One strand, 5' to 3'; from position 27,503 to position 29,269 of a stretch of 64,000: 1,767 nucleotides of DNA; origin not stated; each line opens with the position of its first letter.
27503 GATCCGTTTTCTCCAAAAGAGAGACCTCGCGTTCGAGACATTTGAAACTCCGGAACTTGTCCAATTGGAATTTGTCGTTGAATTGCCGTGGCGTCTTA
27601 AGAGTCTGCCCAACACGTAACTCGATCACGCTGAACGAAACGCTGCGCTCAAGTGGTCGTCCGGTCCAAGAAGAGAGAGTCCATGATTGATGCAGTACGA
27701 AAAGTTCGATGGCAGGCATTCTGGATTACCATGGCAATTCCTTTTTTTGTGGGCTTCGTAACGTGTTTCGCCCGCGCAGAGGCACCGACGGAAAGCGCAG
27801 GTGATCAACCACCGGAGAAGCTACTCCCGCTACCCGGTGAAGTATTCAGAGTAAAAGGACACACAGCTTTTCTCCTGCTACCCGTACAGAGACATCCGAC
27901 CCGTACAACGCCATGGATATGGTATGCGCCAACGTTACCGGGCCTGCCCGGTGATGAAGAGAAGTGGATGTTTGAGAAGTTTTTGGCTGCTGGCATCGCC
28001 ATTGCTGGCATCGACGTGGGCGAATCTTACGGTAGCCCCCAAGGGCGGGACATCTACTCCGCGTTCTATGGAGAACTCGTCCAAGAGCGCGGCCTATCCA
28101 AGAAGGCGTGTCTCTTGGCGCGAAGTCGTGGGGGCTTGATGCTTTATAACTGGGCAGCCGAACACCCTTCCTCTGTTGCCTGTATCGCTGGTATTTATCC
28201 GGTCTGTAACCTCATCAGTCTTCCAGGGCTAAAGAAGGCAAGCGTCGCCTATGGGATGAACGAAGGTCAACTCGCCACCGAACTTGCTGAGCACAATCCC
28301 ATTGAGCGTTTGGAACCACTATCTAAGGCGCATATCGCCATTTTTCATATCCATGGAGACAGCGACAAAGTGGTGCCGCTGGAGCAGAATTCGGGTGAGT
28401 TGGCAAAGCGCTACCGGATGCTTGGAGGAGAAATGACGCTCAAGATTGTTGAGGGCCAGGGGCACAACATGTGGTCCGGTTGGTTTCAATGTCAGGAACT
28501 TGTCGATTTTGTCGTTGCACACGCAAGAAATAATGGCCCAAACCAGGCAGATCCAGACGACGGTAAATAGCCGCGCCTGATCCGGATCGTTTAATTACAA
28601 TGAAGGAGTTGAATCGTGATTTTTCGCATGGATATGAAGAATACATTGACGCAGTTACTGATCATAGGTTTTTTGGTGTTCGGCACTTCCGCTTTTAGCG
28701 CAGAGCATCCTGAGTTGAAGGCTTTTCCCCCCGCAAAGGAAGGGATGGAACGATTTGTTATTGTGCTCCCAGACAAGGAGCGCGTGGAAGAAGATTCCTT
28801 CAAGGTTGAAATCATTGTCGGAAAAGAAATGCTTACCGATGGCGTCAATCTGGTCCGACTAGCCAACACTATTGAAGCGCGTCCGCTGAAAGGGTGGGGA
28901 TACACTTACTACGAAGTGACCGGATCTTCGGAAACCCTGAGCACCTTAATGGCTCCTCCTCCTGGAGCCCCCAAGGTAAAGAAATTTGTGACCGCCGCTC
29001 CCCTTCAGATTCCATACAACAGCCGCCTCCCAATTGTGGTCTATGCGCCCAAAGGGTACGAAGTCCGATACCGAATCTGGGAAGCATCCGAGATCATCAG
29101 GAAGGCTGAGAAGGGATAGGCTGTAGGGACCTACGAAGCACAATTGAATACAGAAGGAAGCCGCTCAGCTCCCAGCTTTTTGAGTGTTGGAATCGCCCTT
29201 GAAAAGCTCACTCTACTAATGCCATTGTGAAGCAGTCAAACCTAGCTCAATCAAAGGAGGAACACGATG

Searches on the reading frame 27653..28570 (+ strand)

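Call 13: search_protein_families(library=pfam, proteins=[window:27653-28570:+], max_evalue=0.001)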
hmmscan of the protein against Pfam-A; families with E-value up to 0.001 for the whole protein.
window:27653-28570:+ (305 aa): 4 families
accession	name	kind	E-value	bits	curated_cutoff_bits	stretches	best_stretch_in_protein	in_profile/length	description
PF00326.27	Peptidase_S9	-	2e-06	27.9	22.6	1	151-280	65-196/213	Prolyl oligopeptidase family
PF12146.15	Hydrolase_4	-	3.5e-05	23.7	27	0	141-187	67-113/239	Serine aminopeptidase, S33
PF02230.22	Abhydrolase_2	-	0.00035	20.9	23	1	226-278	155-206/217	Phospholipase/Carboxylesterase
PF00561.26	Abhydrolase_1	-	0.0006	20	25.8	0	135-183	55-102/245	alpha/beta hydrolase fold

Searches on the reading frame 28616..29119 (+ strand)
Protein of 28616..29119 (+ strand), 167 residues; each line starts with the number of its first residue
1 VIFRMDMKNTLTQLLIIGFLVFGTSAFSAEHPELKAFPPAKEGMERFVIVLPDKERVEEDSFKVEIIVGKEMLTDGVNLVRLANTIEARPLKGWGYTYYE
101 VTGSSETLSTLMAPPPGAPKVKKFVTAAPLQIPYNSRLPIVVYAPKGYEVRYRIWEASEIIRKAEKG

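Call 13: search_protein_families(library=pfam, proteins=[window:28616-29119:+], max_evalue=0.001)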
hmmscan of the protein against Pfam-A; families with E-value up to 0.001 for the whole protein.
window:28616-29119:+ (167 aa): 1 family
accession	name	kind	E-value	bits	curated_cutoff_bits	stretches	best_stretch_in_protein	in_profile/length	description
PF03974.18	Ecotin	-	2.4e-37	128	22.2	1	34-157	2-122/122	Ecotin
